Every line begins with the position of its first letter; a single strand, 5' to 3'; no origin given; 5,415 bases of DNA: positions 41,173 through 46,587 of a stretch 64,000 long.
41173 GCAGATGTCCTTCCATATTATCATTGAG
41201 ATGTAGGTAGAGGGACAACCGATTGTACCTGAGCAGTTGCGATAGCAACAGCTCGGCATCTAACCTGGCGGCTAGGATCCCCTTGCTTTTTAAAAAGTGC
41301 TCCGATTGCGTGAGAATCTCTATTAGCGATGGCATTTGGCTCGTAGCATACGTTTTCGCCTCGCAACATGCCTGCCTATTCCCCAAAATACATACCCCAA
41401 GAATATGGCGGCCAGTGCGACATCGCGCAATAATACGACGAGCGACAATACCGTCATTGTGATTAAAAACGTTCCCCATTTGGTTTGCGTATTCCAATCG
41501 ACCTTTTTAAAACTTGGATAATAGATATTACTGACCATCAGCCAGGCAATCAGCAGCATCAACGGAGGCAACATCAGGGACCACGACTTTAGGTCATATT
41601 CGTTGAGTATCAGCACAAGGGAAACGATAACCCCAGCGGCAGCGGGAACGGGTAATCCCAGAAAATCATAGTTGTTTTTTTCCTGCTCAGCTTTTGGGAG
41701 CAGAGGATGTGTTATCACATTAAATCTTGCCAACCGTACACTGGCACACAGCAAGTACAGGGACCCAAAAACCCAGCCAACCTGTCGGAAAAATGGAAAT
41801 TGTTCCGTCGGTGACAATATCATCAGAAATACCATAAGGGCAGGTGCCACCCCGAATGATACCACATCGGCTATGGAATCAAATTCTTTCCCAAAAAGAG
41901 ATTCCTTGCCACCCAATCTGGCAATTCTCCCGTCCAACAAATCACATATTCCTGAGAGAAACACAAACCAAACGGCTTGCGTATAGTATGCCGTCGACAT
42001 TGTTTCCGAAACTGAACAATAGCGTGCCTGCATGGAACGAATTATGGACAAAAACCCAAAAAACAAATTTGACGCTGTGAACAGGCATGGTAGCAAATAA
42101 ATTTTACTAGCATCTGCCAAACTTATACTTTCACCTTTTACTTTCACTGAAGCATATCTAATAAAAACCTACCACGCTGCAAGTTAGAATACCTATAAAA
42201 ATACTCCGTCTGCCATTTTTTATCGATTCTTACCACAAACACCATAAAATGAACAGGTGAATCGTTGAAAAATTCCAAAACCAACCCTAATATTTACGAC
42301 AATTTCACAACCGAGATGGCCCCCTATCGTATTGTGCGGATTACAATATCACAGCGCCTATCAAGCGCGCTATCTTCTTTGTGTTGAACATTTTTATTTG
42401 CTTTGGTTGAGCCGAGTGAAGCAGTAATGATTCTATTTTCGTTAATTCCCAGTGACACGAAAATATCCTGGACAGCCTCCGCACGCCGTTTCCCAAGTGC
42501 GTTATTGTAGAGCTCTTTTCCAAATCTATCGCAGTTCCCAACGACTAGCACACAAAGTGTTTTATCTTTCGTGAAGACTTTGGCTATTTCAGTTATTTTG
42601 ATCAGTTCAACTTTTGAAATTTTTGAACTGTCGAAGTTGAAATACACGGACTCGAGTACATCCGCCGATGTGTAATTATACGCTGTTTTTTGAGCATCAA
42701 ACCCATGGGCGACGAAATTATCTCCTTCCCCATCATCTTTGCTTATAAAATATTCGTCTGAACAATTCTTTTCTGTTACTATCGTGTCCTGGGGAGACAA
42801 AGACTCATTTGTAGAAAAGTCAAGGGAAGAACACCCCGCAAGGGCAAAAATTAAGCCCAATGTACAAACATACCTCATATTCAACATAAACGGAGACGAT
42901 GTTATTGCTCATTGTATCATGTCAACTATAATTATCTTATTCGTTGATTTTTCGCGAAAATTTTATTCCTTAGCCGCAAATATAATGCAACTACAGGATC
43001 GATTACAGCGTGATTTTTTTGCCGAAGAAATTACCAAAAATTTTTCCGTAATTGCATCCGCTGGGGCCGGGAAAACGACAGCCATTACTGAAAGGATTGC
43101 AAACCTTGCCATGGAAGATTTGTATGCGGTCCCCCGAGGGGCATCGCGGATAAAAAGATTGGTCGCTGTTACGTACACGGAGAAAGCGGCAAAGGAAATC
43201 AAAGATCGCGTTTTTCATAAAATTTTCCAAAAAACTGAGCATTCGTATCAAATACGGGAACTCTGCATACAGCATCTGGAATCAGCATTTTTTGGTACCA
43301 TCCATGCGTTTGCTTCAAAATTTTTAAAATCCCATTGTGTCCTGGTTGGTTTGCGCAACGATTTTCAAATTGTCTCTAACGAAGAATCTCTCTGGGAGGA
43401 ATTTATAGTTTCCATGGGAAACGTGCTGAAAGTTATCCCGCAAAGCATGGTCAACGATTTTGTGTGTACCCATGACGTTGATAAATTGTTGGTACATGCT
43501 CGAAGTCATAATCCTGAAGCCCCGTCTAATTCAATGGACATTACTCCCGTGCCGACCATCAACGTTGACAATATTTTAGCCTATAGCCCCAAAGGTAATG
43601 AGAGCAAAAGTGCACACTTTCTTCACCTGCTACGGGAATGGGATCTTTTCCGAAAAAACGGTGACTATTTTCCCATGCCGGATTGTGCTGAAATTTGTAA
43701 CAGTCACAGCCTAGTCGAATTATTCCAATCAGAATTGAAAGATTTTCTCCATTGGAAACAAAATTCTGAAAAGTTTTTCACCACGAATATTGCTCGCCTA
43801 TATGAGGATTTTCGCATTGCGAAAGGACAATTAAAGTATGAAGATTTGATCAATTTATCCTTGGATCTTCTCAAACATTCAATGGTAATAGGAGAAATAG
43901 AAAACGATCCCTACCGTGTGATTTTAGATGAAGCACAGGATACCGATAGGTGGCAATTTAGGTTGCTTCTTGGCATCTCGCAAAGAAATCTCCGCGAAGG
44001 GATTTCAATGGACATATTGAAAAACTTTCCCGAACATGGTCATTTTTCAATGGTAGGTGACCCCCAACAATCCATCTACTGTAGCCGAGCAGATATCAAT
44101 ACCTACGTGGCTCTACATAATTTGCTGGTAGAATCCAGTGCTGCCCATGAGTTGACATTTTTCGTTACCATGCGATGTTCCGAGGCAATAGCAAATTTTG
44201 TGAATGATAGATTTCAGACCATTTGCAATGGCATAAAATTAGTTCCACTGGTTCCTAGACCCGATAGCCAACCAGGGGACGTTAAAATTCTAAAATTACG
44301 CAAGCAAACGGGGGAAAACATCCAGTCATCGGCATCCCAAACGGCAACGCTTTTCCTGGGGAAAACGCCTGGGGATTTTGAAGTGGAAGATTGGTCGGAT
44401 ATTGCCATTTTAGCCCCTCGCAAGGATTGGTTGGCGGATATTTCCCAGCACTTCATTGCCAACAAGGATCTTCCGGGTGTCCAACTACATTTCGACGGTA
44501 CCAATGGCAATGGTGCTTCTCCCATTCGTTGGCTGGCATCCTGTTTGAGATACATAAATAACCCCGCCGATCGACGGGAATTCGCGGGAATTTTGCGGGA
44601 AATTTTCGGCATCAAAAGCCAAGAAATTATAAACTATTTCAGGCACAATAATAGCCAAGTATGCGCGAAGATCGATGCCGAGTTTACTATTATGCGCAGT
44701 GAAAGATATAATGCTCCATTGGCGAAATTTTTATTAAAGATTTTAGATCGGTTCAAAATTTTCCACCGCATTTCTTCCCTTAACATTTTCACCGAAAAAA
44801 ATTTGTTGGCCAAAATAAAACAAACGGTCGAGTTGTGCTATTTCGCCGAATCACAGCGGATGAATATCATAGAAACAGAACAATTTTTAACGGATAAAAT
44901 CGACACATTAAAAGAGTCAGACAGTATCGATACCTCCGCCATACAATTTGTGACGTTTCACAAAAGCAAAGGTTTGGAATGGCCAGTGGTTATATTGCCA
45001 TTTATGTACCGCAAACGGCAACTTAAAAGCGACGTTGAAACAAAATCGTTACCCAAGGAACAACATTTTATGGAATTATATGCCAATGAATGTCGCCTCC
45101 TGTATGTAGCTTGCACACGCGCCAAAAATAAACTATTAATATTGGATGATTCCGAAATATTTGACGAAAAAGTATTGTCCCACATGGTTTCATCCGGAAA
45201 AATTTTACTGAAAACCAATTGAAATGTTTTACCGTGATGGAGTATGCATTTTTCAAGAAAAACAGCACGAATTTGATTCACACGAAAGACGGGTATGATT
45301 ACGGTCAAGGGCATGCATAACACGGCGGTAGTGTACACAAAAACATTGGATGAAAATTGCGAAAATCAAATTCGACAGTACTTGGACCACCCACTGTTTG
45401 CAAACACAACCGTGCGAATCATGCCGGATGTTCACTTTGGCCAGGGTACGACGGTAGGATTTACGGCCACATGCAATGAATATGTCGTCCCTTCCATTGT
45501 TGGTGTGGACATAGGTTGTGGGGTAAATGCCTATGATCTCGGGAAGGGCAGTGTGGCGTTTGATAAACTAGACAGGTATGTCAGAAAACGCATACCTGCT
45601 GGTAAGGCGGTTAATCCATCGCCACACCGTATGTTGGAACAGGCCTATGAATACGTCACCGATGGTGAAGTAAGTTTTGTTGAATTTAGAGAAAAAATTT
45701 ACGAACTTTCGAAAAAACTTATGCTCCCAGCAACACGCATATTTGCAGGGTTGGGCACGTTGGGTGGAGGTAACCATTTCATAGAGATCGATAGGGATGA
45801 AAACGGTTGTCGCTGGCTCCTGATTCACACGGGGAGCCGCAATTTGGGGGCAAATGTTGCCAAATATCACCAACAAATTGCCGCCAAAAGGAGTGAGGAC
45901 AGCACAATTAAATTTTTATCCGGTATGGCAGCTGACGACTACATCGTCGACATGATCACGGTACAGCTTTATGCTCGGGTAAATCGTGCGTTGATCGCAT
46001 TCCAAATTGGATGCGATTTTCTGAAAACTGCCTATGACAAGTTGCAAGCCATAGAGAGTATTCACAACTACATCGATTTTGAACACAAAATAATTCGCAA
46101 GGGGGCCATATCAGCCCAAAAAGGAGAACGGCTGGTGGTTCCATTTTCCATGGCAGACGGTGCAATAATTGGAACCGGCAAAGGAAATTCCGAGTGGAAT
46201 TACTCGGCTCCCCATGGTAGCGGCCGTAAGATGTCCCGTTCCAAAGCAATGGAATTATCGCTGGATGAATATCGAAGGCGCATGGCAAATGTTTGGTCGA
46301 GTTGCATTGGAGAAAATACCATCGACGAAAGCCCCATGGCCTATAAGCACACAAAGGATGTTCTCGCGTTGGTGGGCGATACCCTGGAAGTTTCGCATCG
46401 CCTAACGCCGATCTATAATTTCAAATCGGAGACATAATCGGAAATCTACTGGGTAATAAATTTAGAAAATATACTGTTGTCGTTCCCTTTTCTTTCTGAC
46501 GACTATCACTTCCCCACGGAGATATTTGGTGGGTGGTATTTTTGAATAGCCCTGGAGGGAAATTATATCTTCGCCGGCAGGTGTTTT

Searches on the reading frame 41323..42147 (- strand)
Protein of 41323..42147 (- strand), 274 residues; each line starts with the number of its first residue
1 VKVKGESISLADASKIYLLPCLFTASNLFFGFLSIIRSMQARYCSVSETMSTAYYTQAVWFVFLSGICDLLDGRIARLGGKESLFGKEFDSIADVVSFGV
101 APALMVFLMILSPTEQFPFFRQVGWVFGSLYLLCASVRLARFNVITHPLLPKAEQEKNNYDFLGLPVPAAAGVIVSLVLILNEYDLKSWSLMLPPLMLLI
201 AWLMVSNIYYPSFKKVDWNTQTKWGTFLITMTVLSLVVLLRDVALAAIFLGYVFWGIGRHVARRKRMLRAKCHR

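Call 21: search_protein_families(library=pfam, proteins=[window:41323-42147:-], max_evalue=0.001)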
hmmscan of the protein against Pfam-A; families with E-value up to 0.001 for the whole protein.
window:41323-42147:- (274 aa): 1 family
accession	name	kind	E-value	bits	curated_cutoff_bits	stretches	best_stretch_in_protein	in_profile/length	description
PF01066.26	CDP-OH_P_transf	-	7.6e-20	72.3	22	1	18-193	2-138/152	CDP-alcohol phosphatidyltransferase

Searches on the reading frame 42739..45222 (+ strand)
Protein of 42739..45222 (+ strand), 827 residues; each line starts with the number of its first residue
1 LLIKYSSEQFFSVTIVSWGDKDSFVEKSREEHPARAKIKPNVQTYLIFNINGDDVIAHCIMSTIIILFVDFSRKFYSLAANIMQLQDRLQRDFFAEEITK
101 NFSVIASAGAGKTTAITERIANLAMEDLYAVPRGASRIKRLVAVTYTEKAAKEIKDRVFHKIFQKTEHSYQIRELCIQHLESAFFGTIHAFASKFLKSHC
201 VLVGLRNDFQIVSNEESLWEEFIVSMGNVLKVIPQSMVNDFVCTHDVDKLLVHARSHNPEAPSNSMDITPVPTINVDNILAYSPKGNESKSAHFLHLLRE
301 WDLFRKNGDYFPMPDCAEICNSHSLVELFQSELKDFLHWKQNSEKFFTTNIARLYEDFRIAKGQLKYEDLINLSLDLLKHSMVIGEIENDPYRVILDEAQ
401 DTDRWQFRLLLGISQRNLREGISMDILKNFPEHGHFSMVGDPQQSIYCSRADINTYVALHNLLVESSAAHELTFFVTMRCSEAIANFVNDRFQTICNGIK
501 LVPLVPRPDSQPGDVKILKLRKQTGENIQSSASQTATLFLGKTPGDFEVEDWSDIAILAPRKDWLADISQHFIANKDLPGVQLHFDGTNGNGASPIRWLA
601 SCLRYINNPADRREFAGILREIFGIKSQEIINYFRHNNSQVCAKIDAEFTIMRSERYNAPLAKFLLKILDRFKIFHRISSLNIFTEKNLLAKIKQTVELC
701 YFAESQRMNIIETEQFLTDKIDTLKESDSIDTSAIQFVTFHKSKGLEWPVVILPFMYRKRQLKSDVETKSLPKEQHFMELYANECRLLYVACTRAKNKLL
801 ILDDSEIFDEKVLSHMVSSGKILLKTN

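Call 21: search_protein_families(library=pfam, proteins=[window:42739-45222:+], max_evalue=0.001)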
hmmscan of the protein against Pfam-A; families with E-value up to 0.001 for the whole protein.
window:42739-45222:+ (827 aa): 5 families
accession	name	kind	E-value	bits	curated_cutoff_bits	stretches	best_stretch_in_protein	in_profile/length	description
PF00580.27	UvrD-helicase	-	9.7e-35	121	23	1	97-459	11-266/271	UvrD/REP helicase N-terminal domain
PF13245.12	AAA_19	-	2.7e-12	47.4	25.1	1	100-448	12-132/134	AAA domain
PF13361.12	UvrD_C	-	4.3e-12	46.6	25.6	1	693-801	238-345/350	UvrD-like helicase C-terminal domain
PF13538.12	UvrD_C_2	-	2.3e-09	37.4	27.4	0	738-756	5-23/52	UvrD-like helicase C-terminal domain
PF01443.25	Viral_helicase1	-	2.1e-06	28.2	21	0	713-802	161-227/228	Viral superfamily 1 RNA helicase core domain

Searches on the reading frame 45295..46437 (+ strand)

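Call 21: search_protein_families(library=pfam, proteins=[window:45295-46437:+], max_evalue=0.001)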
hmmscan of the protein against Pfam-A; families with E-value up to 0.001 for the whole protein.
window:45295-46437:+ (380 aa): 1 family
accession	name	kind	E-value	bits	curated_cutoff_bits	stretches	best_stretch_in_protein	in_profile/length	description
PF01139.22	RtcB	-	9.7e-57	193.5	27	1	37-377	12-425/426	tRNA-splicing ligase RtcB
